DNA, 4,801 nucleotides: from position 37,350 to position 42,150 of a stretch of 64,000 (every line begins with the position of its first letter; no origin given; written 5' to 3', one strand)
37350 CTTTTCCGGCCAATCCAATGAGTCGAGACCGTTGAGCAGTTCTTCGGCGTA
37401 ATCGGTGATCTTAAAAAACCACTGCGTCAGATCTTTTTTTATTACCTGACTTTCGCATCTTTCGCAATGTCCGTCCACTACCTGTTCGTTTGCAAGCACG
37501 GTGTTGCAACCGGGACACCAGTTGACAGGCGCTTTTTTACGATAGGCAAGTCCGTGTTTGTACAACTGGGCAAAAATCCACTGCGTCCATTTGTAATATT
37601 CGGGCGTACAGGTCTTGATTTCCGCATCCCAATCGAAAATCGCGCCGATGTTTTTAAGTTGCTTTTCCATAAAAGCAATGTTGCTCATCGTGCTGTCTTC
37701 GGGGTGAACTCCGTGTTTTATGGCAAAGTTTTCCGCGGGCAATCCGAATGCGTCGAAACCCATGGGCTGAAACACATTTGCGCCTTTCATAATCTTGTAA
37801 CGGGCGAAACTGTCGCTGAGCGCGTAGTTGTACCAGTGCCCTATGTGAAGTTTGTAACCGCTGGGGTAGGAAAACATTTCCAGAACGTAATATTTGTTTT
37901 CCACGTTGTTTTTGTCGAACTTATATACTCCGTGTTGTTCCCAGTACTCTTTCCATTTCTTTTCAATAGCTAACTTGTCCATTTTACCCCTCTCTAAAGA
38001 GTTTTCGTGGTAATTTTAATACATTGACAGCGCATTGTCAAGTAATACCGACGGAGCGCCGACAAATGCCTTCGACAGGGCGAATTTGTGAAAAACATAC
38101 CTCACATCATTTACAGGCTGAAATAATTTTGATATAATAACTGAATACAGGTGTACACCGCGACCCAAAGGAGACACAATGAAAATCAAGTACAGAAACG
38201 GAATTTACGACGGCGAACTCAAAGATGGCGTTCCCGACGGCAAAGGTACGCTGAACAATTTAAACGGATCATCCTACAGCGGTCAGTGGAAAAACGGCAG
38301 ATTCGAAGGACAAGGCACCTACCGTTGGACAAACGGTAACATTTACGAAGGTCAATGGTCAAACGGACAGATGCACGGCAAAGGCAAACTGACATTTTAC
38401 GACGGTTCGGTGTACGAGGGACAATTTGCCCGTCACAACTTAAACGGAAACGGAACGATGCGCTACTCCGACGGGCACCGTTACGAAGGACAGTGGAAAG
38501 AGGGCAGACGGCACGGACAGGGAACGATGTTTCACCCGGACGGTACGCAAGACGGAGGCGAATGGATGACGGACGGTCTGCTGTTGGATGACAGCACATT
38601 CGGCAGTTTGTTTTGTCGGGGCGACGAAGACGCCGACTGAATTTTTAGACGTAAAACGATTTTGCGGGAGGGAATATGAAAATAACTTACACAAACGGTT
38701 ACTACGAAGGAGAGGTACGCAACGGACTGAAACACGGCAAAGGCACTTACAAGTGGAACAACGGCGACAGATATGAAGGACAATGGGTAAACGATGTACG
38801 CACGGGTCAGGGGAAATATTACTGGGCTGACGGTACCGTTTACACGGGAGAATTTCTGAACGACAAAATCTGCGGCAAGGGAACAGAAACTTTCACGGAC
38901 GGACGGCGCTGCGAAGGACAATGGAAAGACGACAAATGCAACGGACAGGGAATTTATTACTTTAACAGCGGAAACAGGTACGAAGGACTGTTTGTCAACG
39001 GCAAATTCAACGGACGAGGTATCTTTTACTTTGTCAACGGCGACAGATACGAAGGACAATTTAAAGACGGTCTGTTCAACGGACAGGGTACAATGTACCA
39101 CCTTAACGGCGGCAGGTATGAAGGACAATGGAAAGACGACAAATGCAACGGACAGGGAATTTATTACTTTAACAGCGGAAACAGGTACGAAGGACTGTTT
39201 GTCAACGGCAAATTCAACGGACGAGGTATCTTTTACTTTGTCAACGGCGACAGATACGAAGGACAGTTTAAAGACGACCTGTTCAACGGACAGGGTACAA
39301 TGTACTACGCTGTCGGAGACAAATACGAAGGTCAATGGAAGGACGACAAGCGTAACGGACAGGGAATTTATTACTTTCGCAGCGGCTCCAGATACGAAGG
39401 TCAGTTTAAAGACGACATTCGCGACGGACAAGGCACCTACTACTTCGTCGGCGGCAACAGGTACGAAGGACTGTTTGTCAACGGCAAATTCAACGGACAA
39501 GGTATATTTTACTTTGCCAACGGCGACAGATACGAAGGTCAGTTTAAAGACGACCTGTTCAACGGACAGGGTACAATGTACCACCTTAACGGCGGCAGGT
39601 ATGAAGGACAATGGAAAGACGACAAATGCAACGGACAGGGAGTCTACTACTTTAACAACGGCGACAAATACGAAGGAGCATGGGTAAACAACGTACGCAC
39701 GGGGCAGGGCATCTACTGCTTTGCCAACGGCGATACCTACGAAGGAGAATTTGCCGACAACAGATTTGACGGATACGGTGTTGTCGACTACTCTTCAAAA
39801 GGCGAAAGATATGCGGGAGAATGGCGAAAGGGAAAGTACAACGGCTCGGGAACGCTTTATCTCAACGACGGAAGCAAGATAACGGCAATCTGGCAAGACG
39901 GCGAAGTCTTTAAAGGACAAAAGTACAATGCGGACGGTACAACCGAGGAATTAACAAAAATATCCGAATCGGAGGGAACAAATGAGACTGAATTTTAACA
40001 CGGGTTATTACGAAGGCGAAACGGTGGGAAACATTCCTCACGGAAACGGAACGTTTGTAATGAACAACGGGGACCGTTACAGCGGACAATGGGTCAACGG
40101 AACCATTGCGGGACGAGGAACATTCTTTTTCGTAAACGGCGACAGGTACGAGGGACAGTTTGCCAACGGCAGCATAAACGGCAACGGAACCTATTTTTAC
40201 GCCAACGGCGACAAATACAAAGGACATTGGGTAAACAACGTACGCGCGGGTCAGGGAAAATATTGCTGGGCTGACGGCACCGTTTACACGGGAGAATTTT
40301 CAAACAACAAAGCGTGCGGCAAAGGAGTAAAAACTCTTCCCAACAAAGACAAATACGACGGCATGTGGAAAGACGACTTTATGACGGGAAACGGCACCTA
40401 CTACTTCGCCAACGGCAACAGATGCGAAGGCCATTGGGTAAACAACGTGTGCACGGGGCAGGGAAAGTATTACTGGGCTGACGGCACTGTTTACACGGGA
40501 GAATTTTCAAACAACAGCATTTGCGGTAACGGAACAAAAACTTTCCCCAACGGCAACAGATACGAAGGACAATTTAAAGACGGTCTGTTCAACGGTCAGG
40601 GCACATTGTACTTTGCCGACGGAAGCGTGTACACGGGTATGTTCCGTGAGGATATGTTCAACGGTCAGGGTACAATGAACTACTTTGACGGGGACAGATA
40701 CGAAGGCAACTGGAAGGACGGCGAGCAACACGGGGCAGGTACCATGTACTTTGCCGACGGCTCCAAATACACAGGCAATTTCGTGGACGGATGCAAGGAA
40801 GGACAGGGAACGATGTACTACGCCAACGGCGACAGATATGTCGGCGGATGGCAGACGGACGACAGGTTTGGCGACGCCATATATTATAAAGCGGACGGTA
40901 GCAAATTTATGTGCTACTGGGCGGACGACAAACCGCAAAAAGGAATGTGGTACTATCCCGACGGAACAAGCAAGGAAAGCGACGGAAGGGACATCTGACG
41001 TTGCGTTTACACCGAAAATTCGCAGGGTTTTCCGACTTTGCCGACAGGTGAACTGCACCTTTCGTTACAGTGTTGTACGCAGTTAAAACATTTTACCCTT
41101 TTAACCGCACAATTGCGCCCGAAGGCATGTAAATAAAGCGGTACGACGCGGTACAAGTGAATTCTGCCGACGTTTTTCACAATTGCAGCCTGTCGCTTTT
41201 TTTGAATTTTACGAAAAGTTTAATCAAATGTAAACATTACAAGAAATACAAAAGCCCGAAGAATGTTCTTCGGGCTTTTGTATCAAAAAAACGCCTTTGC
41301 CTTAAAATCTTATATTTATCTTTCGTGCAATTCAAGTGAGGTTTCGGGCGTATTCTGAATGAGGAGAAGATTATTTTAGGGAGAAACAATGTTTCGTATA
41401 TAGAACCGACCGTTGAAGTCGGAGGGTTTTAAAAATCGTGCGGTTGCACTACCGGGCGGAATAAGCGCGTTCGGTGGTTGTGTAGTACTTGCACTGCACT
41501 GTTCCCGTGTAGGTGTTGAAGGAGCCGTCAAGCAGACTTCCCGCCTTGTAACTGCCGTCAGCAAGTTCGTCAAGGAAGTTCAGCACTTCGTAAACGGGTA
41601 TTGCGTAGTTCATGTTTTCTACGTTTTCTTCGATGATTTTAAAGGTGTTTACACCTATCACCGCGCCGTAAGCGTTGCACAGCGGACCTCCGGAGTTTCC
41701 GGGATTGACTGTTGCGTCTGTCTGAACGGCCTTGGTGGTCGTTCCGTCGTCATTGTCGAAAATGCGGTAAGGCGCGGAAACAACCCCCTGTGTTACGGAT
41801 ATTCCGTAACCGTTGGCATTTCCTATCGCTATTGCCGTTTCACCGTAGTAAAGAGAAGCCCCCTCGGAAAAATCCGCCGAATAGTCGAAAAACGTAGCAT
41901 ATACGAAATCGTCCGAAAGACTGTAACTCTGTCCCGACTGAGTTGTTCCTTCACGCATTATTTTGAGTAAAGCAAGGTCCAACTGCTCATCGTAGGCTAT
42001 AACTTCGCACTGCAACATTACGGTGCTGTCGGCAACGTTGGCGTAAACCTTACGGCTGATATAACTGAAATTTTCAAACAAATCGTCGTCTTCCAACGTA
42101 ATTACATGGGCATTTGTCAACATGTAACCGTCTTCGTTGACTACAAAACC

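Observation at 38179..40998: Three consecutive genes consisting almost only of gap-free MORN repeats (~37 units in total), with no signal peptide, TM or other domain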

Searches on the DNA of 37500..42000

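Call 57: search_rna_families(source=window, start=37500, end=42000, threshold=evalue, max_evalue=0.1)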
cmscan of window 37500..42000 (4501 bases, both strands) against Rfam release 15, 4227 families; matches with E-value up to 0.1: 2.
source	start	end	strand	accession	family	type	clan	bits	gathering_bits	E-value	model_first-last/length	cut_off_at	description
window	41215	41284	+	RF00506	Thr_leader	Cis-reg; leader;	-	27.2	55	0.045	1-118/118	no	Threonine operon leader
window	41175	41283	+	RF02377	SurA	Gene; sRNA;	-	22.8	100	0.0037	1-279/279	no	SurA sRNA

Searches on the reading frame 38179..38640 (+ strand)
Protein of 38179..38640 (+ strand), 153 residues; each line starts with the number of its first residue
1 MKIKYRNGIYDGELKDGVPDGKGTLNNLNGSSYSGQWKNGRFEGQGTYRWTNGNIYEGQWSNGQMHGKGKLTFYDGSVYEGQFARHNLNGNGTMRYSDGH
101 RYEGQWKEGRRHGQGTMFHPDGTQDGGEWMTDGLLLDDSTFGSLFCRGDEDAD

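Call 3: search_protein_families(library=pfam, proteins=[window:38179-38640:+], max_evalue=0.01)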
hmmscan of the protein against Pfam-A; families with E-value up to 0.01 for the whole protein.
window:38179-38640:+ (153 aa): 1 family
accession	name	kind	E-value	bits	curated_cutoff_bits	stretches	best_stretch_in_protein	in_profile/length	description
PF02493.26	MORN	-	1.3e-35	119.5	22.5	4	56-78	1-23/23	MORN repeat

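Call 4: search_protein_families(library=ncbifam, proteins=[window:38179-38640:+], max_evalue=0.01)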
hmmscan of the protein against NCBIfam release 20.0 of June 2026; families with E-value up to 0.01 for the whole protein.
window:38179-38640:+ (153 aa): 0 families

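Call 15: find_encoding_contigs(protein=window:38179-38640:+, flank=6000, max_places=8)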
Protein window:38179-38640:+ (153 aa): 17 contigs read that carry it; 8 places shown.
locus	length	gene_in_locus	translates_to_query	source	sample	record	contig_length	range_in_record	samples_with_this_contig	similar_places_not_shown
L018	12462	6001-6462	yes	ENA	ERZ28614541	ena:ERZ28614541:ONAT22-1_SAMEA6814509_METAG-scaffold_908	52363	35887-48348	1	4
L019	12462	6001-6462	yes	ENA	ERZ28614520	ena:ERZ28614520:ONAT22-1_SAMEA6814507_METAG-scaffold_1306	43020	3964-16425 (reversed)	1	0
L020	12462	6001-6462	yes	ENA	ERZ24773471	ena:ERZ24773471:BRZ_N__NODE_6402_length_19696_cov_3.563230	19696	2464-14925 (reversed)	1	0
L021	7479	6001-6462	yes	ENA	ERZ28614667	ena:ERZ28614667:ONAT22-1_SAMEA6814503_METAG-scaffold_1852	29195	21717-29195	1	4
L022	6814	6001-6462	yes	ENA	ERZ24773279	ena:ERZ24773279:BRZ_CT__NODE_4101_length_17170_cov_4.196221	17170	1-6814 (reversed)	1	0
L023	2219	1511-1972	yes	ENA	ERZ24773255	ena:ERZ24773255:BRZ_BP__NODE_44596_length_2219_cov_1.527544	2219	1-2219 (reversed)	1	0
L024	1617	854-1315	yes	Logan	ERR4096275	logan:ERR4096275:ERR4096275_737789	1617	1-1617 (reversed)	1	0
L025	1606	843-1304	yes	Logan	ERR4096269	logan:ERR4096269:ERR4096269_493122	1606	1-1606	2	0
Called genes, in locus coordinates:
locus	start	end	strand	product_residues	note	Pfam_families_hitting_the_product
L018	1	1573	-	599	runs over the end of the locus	PF13347:MFS_2, PF07690:MFS_1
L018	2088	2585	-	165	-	-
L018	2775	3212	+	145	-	PF13302:Acetyltransf_3 (weak), PF00583:Acetyltransf_1, PF13673:Acetyltransf_10 (weak), PF13508:Acetyltransf_7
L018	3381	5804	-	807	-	PF00133:tRNA-synt_1, PF09334:tRNA-synt_1g, PF13603:tRNA-synt_1_2, PF00133:tRNA-synt_1, PF08264:Anticodon_1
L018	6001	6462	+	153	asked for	-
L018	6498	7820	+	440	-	-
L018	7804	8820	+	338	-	-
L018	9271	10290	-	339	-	PF00089:Trypsin, PF13365:Trypsin_2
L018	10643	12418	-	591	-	PF00664:ABC_membrane, PF00005:ABC_tran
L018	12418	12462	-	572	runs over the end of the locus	PF00664:ABC_membrane, PF00005:ABC_tran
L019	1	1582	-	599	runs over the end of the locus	PF13347:MFS_2, PF07690:MFS_1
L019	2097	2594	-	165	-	-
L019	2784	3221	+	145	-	PF13302:Acetyltransf_3 (weak), PF00583:Acetyltransf_1, PF13673:Acetyltransf_10 (weak), PF13508:Acetyltransf_7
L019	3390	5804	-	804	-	PF00133:tRNA-synt_1, PF09334:tRNA-synt_1g, PF13603:tRNA-synt_1_2, PF00133:tRNA-synt_1, PF08264:Anticodon_1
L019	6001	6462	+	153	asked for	-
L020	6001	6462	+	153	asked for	-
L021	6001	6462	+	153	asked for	-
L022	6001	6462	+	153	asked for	-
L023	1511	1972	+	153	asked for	-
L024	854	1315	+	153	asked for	-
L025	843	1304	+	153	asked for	-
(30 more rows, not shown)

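Call 20: find_homologous_proteins(query=window:38179-38640:+)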
Query window:38179-38640:+ (153 aa): 375 proteins with E <= 0.001 among 422 candidates; the best 120 are listed.
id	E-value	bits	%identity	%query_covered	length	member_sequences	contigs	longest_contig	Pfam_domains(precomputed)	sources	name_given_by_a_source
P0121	3.4e-50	188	96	58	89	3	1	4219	PF02493.27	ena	-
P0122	2.8e-31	127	42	70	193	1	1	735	PF02493.27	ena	-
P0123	2.1e-30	124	34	74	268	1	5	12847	PF02493.27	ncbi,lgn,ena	-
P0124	4.6e-29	120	38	80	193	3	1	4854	PF02493.27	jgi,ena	-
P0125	1.3e-28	118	38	81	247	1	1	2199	PF02493.27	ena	-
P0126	1.5e-28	118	43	78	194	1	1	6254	PF02493.27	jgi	jgi:hypothetical protein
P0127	1.5e-28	118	44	71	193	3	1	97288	PF02493.27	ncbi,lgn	-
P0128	1.7e-28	118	40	75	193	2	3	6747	PF02493.27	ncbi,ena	-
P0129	1.7e-28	118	37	78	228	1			PF02493.27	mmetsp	mmetsp:Transcript_80667/g.180483 ORF Transcript_80667/g.180483 Transcript_80667/m.180483 type:comple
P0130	4.5e-28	116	39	85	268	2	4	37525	PF02493.27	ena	-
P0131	6.2e-28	116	41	79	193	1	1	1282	PF02493.27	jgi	jgi:hypothetical protein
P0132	1.6e-27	115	38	71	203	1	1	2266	PF02493.27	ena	-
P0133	1.9e-27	114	37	79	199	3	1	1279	PF02493.27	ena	-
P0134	2.0e-27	114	42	78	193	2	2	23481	PF02493.27,PF22648.3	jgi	jgi:hypothetical protein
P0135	2.6e-27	114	41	75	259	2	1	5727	PF02493.27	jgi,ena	jgi:hypothetical protein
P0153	8.3e-24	102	37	80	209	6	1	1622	PF02493.27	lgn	-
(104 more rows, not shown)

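Call 22: search_protein_families(library=padloc, proteins=[window:38179-38640:+], max_evalue=0.01)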
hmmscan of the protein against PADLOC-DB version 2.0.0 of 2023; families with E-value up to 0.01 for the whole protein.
window:38179-38640:+ (153 aa): 0 families

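Call 32: predict_structure(alignment_id=A1)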
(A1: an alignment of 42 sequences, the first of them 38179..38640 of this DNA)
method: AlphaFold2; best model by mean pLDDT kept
length: 153 residues; sequences in the alignment: 42
mean_pLDDT: 91.3   pTM: 0.80
mean pLDDT of the five models: 91.3, 91.2, 90.7, 89.9, 88.7
residues with pLDDT >= 90: 129; 70-90: 2; 50-70: 16; < 50: 6
segments of 3 or more residues with pLDDT < 50: 144-148
pLDDT, mean of each block of 10 residues (from residue 1): 96 98 98 98 98 98 98 98 97 98 97 97 95 65 48 58
secondary structure, 60 per line:
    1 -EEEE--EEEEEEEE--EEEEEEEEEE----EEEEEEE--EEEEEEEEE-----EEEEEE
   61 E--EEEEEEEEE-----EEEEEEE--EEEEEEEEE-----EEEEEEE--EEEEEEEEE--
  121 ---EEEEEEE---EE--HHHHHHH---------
elements in order: E2-5 E8-15 E18-27 E32-38 E41-49 E55-61 E64-72 E78-84 E87-95 E101-107 E110-118 E124-130 H138-144

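Call 37: fold_search(model_id=the predicted structure, library=pdb)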
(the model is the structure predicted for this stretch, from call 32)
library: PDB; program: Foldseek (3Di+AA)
matches with E <= 10: 571; with E <= 0.001: 52
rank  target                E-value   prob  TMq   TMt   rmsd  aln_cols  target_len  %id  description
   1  6t69                  1.6e-13  1.00  0.82  0.62   1.2       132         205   37  Crystal structure of Toxoplasma gondii Morn1(V shape) (released 2020-11-18)
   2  6t6q_BBB              2.0e-13  1.00  0.78  0.58   1.3       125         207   36  Crystal structure of Toxoplasma gondii Morn1 (extended conformation). (released 2020-11-18)
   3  6t68_A                2.2e-13  1.00  0.78  0.61   1.1       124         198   37  Crystal structure of Trypanosoma brucei Morn1 (released 2020-11-18)
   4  6t6q_AAA              2.3e-13  1.00  0.81  0.60   1.3       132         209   37  Crystal structure of Toxoplasma gondii Morn1 (extended conformation). (released 2020-11-18)
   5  6t4r_AAA              3.3e-13  1.00  0.82  0.60   1.2       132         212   39  Crystal structure of Trypanosoma brucei Morn1 (released 2020-11-18)
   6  6t4r_CCC              3.9e-13  1.00  0.82  0.60   1.3       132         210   39  Crystal structure of Trypanosoma brucei Morn1 (released 2020-11-18)
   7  6t4d                  1.3e-12  1.00  0.83  0.63   1.1       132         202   38  Crystal structure of Plasmodium falciparum Morn1 (released 2020-11-18)
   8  6t68_B                1.4e-12  1.00  0.54  0.43   4.6       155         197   34  Crystal structure of Trypanosoma brucei Morn1 (released 2020-11-18)
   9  8j07_A                2.2e-12  1.00  0.79  0.58   0.9       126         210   35  96nm repeat of human respiratory doublet microtubule and associated axonemal complexes (released 2023-07-26)
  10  7sqc_V1               6.4e-12  1.00  0.54  0.45   5.0       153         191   30  Ciliary C1 central pair apparatus isolated from Chlamydomonas reinhardtii (released 2022-04-13)
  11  9uo9                  2.0e-11  1.00  0.82  0.49   1.3       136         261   32  Structure of mouse Junctophilin-2 (released 2026-01-21)
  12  7jr9_E                3.2e-11  1.00  0.74  0.65   4.1       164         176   24  Chlamydomonas reinhardtii radial spoke minimal head complex (released 2020-12-16)
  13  7sqc_V0               3.4e-11  1.00  0.55  0.44   5.1       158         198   29  Ciliary C1 central pair apparatus isolated from Chlamydomonas reinhardtii (released 2022-04-13)
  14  8wzb_F                3.8e-11  1.00  0.77  0.64   1.2       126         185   36  RS head-neck monomer (released 2024-02-07)
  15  9e5c_3d               1.2e-10  1.00  0.78  0.18   1.4       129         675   37  Cryo-EM structure of 96 nm repeat of microtubule doublet from T. brucei flagellum (released 2025-03-12)
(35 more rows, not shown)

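Call 40: find_related_loci(query=window:38179-38640:+, collection=metagenome_contigs, flank=7000)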
Query window:38179-38640:+ (153 aa) in metagenome_contigs; peptide patterns used: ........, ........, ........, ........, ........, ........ (x = any residue, [..] = any of these).
163 stretches matched a pattern; 116 encode a relative of the query (tblastn E <= 1e-3); the best 80 are kept; 79 distinct loci.
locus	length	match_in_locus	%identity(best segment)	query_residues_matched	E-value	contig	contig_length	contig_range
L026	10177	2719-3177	99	1-153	3e-99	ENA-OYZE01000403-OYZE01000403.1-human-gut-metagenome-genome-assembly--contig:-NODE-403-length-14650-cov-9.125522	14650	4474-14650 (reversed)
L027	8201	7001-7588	47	9-148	5e-31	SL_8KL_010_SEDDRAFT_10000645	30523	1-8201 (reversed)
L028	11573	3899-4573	45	3-134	1e-30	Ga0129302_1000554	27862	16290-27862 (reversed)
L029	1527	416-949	40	1-132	2e-28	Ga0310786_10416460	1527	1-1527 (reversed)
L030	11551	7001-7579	40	5-133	2e-28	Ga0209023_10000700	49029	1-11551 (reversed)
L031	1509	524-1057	40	1-132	2e-28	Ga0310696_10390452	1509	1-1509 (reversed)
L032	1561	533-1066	45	1-132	2e-28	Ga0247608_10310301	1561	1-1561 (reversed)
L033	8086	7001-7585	49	10-135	8e-28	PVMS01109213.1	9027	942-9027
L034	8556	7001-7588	44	4-132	1e-27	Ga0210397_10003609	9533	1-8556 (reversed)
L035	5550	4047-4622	40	8-134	7e-28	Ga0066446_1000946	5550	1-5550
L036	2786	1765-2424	43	4-132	2e-27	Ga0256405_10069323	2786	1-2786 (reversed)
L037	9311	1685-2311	49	2-134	2e-27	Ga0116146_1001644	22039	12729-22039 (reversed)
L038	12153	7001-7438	46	3-132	3e-27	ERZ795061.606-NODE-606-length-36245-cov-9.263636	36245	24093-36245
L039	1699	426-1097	40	1-134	3e-27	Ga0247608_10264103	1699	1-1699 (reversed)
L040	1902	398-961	45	8-130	5e-27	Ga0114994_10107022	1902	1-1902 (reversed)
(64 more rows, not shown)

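Call 48: find_encoding_contigs(protein=P0153, flank=6000, max_places=3)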
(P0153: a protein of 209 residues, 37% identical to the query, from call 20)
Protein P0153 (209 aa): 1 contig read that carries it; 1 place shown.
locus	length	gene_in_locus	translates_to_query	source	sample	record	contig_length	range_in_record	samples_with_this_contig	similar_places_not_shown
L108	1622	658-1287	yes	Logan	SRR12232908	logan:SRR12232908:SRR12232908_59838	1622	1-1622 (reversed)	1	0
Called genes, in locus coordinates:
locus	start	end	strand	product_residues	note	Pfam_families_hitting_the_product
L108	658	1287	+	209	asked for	PF02493:MORN (weak)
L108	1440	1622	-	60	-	?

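Call 79: search_protein_families(library=phrogs, proteins=[window:38179-38640:+], max_evalue=0.001)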
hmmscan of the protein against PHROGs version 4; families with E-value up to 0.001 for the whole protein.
window:38179-38640:+ (153 aa): 1 family
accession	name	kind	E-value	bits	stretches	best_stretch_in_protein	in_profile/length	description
phrog_7324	-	unknown function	8.1e-29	101.9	1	8-133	89-216/333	-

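Call 84: search_protein_representatives(protein=window:38179-38640:+)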
Query: 153 residues. Proteins with E-value up to 0.001 (for the whole library): 79717; up to 1e-10: 33367; up to 1e-30: 3998. The best 150 are listed.
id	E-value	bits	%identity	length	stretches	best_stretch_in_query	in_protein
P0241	2.9e-142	486.5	42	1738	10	8-118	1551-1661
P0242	3.3e-133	457.0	39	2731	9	10-129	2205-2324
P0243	2.8e-111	385.6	39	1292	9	31-138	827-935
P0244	6.1e-110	381.3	40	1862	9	27-122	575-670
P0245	2.6e-102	356.4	37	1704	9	21-132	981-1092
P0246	3.9e-102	355.8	37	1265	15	30-118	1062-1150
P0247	2.3e-101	353.3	40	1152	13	10-130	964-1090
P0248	4.2e-97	339.4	46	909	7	28-122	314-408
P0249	1.6e-96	337.5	41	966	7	30-122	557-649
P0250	4.5e-95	332.8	41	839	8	20-123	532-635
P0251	4.8e-94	329.5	39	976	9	8-131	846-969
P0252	1.3e-91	321.6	41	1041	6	9-118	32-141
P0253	2.3e-91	320.8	37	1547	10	22-122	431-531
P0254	7.4e-91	319.1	43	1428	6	33-134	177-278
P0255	1.2e-90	318.4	40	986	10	28-132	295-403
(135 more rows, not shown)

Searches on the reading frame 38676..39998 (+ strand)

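Call 3: search_protein_families(library=pfam, proteins=[window:38676-39998:+], max_evalue=0.01)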
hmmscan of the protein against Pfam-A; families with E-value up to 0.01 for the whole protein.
window:38676-39998:+ (440 aa): 2 families
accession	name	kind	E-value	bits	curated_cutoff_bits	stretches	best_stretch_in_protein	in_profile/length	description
PF02493.26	MORN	-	1.1e-108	349.2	22.5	16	10-32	1-23/23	MORN repeat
PF17479.7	DUF3048_C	-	3.7e-07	30.9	25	0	364-403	67-106/114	Protein of unknown function (DUF3048) C-terminal domain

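Call 4: search_protein_families(library=ncbifam, proteins=[window:38676-39998:+], max_evalue=0.01)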
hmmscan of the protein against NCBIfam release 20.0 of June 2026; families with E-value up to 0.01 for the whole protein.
window:38676-39998:+ (440 aa): 1 family
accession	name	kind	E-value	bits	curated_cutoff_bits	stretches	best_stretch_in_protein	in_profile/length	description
NF032892.0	fosA7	exception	0.001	19.1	305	0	312-331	91-111/140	FosA7 family fosfomycin resistance glutathione transferase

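Call 22: search_protein_families(library=padloc, proteins=[window:38676-39998:+], max_evalue=0.01)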
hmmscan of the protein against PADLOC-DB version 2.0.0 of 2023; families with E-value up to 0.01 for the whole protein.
window:38676-39998:+ (440 aa): 0 families

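Call 79: search_protein_families(library=phrogs, proteins=[window:38676-39998:+], max_evalue=0.001)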
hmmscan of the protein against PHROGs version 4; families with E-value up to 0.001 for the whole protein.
window:38676-39998:+ (440 aa): 1 family
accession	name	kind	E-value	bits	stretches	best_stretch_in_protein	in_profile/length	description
phrog_7324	-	unknown function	1.2e-74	252.6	5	31-156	89-216/333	-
